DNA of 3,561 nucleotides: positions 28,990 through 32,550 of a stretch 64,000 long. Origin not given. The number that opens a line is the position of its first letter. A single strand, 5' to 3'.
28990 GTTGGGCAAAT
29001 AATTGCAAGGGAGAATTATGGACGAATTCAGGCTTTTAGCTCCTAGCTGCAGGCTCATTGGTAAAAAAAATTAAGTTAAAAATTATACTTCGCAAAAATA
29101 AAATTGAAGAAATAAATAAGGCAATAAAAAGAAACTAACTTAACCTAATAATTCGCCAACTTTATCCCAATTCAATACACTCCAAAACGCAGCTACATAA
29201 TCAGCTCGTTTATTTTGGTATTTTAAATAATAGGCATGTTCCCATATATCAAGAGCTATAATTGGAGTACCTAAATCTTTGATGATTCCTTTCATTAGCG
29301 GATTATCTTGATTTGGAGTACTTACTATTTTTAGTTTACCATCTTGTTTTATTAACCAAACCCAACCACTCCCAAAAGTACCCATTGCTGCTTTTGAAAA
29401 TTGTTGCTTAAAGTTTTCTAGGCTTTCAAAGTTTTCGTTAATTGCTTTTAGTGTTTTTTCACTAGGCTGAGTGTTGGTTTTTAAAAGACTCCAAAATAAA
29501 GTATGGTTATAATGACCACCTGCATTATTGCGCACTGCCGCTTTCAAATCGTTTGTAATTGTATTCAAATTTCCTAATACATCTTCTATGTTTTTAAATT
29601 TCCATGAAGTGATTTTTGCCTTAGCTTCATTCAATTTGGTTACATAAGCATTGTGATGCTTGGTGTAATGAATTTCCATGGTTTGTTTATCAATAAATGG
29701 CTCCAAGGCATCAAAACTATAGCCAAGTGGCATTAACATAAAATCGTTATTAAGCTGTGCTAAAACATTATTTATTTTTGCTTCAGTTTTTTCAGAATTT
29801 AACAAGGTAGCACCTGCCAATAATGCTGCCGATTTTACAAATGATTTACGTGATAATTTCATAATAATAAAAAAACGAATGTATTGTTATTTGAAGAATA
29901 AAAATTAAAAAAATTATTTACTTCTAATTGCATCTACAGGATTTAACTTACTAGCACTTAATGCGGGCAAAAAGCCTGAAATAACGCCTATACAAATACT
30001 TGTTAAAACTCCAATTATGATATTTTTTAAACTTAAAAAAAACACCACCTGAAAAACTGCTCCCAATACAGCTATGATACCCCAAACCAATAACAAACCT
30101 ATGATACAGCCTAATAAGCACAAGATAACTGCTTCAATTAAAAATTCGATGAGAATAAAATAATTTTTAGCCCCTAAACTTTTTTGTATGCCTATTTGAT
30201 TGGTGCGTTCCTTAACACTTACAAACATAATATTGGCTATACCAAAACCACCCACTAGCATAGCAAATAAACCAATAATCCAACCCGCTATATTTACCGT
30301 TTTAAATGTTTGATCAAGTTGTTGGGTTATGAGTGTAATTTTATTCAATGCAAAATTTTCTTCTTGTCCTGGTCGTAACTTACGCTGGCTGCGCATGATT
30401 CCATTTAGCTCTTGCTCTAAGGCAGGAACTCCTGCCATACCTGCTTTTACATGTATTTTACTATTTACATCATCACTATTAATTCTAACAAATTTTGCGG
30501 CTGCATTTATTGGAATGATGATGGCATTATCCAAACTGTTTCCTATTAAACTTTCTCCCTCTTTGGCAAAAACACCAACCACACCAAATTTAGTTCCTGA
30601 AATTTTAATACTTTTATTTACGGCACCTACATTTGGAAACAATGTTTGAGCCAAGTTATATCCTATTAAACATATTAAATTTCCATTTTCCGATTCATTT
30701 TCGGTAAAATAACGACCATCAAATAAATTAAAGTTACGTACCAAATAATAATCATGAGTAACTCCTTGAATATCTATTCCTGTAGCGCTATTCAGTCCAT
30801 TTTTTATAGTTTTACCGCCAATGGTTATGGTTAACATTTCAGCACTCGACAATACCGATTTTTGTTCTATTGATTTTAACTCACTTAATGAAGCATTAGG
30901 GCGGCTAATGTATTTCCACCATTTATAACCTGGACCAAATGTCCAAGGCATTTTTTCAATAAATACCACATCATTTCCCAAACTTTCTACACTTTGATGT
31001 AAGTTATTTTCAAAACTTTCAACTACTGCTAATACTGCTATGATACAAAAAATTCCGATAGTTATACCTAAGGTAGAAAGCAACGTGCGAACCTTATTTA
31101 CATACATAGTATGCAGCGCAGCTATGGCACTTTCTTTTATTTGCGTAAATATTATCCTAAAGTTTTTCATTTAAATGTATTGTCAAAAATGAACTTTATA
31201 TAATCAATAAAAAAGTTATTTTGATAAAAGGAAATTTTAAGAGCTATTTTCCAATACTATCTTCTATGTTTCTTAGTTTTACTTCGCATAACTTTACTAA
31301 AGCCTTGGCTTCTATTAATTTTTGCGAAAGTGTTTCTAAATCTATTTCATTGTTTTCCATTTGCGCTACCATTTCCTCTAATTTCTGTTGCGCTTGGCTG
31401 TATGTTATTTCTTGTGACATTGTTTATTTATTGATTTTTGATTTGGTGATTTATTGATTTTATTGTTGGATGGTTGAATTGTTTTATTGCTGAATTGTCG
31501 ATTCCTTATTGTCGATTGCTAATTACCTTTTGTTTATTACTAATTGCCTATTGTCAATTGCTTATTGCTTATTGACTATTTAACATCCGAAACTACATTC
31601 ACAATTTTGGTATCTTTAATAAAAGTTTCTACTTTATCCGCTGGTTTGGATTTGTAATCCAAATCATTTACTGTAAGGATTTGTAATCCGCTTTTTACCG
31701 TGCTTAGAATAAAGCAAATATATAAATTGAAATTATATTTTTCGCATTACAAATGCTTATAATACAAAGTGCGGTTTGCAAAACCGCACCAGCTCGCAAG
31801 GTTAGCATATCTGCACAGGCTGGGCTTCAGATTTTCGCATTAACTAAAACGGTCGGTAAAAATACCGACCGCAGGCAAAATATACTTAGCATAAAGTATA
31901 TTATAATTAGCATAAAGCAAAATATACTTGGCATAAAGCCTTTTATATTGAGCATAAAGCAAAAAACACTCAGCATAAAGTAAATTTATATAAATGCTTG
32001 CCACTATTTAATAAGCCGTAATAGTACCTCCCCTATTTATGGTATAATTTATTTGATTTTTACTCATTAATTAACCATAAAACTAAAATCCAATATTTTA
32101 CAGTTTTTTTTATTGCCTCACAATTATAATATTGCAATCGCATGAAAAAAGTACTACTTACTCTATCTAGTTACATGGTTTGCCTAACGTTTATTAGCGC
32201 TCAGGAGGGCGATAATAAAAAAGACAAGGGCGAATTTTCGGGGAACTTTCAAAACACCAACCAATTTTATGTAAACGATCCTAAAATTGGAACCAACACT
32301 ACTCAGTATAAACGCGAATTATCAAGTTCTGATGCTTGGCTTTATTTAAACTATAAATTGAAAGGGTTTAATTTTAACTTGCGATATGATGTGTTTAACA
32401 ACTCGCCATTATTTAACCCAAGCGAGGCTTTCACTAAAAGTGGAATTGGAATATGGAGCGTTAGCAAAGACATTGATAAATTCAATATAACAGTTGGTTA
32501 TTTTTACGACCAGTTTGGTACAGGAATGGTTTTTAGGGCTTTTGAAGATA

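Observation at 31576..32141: Rearrangement scar next to xseB: xseA reduced to a C-terminal remnant, plus GC-rich hairpins and a phased iteron array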

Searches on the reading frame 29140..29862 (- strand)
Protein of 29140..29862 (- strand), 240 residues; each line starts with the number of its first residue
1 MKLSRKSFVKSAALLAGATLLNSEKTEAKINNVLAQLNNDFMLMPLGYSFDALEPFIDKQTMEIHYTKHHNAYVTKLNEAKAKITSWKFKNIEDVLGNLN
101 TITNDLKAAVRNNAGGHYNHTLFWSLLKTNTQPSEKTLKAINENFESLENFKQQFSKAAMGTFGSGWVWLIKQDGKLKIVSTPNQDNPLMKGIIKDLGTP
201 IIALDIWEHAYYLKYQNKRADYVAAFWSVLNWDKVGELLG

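Call 6: search_protein_families(library=pfam, proteins=[window:29140-29862:-], max_evalue=0.1)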
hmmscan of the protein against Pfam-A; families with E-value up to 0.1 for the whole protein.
window:29140-29862:- (240 aa): 3 families
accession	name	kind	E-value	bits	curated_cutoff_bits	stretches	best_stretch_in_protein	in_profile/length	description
PF02777.23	Sod_Fe_C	-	6.9e-40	135.7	20.9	1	134-236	2-100/102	Iron/manganese superoxide dismutases, C-terminal domain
PF00081.27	Sod_Fe_N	-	3.3e-26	92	27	1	41-127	2-81/82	Iron/manganese superoxide dismutases, alpha-hairpin domain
PF08885.17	GSCFA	-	0.032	14.4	25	1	98-177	34-119/237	GSCFA family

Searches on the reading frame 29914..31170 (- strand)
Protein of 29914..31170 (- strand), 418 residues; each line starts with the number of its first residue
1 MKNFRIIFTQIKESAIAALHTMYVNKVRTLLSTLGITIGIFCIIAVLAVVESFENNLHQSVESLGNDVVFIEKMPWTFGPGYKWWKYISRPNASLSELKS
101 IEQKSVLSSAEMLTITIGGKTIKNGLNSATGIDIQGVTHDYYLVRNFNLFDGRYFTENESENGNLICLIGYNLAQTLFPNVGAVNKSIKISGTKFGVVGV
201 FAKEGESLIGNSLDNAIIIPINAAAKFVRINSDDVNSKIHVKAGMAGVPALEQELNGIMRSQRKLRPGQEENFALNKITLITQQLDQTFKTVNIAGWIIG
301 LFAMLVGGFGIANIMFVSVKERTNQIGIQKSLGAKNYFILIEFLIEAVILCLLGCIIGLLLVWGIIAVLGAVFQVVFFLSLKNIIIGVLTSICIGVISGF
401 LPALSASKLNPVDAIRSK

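Call 6: search_protein_families(library=pfam, proteins=[window:29914-31170:-], max_evalue=0.1)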
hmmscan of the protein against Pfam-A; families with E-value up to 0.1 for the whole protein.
window:29914-31170:- (418 aa): 3 families
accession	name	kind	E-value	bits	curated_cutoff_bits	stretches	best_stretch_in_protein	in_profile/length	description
PF12704.14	MacB_PCD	-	2.3e-31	110.1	27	1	29-254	1-203/207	MacB-like periplasmic core domain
PF02687.27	FtsX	-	1.1e-18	67.9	25.5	1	298-411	2-120/120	FtsX-like permease C-terminal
PF12698.13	ABC2_membrane_3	-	1.9e-05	24.4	31.6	1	212-402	78-265/347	ABC-2 family transporter protein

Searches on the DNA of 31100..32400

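Call 7: search_rna_families(source=window, start=31100, end=32400, threshold=evalue, max_evalue=10)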
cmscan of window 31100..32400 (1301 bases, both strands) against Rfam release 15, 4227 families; matches with E-value up to 10: 12.
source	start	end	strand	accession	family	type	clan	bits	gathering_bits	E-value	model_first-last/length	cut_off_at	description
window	31760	31869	-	RF02869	ncS025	Gene; sRNA;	-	25.4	46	0.052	1-85/85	no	Burkholderia sRNA 25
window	32188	32289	-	RF02770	Ysr224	Gene; sRNA;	-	25.3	70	0.0037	1-107/107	no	Yersinia sRNA 224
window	31733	31906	-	RF04310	nqrA-II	Cis-reg;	-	21.8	55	0.72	1-174/174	no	nqrA-II ncRNA motif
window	31851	31950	-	RF01457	rli22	Gene; sRNA;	CL00114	21.2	80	1.2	1-111/111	no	Listeria sRNA rli22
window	32248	32293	+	RF01376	CRISPR-DR63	Gene; CRISPR;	CL00015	21.1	37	2.3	1-37/37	no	CRISPR RNA direct repeat element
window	31835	31935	-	RF00558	L20_leader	Cis-reg; leader;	-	18.8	58.7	0.91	1-127/127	no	Ribosomal protein L20 leader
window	31656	31777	-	RF04223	MIR2619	Gene; miRNA;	-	17.7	113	0.25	1-202/202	no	MIR2619 microRNA precursor family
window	31152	31201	-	RF01520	CC0734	Gene; sRNA;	-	17.2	45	5.7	1-95/95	no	caulobacter sRNA CC0734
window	31116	31168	+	RF01890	lincRNA-p21_2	Gene; lncRNA;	-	16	70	4.6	1-52/52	no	LincRNA-p21 conserved region 2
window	31686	31780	-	RF00545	snopsi18S-841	Gene; snRNA; snoRNA; HACA-box;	CL00033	15.5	50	9.8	1-145/145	no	Small nucleolar RNA psi18S-841/snoR66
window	31690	31807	+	RF03532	SQ2397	Cis-reg;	-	15.4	100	8.4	1-243/243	no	Cis-regulator of HTH transcription factor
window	31224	31321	-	RF02035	IMES-2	Gene;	-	13.3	54.7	1.6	1-141/141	no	IMES-2 RNA motif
